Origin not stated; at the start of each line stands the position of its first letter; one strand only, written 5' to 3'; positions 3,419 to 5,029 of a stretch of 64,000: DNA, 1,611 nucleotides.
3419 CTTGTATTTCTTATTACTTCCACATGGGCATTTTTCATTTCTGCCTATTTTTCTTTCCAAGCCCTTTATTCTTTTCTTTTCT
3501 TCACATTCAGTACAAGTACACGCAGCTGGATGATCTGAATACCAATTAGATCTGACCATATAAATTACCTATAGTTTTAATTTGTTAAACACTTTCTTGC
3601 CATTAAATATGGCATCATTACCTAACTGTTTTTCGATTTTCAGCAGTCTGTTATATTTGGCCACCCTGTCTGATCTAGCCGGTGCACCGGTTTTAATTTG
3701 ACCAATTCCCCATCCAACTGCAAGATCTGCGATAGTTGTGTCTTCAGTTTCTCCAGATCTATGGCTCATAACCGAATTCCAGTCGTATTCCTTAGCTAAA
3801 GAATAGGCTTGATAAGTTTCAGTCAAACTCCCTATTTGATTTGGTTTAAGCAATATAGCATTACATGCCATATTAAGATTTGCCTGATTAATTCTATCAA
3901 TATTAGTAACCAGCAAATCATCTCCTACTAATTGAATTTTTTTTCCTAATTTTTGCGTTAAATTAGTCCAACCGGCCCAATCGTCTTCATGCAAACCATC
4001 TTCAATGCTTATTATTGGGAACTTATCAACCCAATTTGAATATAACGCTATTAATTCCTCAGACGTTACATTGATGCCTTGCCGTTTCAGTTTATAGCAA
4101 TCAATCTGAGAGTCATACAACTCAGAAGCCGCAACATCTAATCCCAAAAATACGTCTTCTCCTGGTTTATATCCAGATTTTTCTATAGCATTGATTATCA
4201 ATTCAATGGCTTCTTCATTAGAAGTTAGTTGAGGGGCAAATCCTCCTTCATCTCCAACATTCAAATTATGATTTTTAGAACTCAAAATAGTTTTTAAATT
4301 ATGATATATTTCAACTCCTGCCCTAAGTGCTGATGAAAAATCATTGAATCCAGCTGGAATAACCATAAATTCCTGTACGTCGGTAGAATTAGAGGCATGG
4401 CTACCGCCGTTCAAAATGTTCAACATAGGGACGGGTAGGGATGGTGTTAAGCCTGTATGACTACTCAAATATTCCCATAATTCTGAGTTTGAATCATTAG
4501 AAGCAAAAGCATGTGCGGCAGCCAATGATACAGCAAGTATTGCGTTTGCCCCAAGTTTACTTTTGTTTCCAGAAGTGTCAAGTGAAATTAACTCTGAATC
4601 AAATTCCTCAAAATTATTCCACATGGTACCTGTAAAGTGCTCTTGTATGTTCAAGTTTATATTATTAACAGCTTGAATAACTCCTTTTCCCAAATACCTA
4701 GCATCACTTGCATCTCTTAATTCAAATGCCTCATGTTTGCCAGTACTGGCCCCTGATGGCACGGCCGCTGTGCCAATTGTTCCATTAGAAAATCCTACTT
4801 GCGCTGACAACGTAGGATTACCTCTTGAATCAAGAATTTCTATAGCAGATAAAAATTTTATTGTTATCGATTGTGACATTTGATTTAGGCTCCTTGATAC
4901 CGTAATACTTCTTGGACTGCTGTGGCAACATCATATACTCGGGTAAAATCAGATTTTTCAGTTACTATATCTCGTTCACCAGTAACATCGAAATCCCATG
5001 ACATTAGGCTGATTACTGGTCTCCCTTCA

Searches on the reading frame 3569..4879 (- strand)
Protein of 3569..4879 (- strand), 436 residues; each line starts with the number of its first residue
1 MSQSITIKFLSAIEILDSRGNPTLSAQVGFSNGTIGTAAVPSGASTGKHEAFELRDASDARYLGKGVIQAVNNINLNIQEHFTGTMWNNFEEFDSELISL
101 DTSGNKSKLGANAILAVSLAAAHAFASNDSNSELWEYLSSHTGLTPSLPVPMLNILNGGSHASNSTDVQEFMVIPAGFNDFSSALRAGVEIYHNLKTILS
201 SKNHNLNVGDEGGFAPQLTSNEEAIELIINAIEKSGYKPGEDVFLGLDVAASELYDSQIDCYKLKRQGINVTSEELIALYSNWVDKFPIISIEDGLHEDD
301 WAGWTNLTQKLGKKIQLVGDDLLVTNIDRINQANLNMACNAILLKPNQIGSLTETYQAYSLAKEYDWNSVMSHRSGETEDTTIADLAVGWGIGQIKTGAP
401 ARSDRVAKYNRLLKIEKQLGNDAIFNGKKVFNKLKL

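Call 45: find_encoding_contigs(protein=window:3569-4879:-, flank=10000, max_places=2)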
Protein window:3569-4879:- (436 aa): 24 contigs read that carry it; 2 places shown.
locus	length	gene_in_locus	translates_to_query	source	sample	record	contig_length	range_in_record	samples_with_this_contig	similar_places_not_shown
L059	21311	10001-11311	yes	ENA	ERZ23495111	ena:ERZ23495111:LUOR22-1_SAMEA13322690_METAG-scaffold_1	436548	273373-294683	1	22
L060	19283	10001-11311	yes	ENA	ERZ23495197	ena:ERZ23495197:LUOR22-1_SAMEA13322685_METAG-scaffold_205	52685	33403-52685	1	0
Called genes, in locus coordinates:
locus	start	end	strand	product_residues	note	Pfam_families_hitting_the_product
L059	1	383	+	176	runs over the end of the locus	PF01058:Oxidored_q6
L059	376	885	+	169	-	PF00329:Complex1_30kDa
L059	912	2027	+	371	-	PF00346:Complex1_49kDa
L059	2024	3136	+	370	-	PF00146:NADHdh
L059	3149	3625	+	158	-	PF14697:Fer4_21 (faint), PF13237:Fer4_10 (weak), PF12838:Fer4_7, PF13187:Fer4_9 (weak), PF13484:Fer4_16, PF00037:Fer4 (weak), PF12797:Fer4_2 (weak), PF12837:Fer4_6 (weak), +1 more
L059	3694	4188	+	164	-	PF00499:Oxidored_q3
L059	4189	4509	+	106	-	PF00420:Oxidored_q2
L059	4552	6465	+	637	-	PF00662:Proton_antipo_N, PF00361:Proton_antipo_M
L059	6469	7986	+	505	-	PF00361:Proton_antipo_M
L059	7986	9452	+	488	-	PF00361:Proton_antipo_M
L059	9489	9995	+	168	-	PF18306:LDcluster4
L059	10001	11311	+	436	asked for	PF03952:Enolase_N, PF00113:Enolase_C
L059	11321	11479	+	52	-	PF02810:SEC-C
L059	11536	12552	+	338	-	PF00044:Gp_dh_N, PF02800:Gp_dh_C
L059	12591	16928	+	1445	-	PF13231:PMT_2, PF10060:DUF2298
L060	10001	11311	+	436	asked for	PF03952:Enolase_N, PF00113:Enolase_C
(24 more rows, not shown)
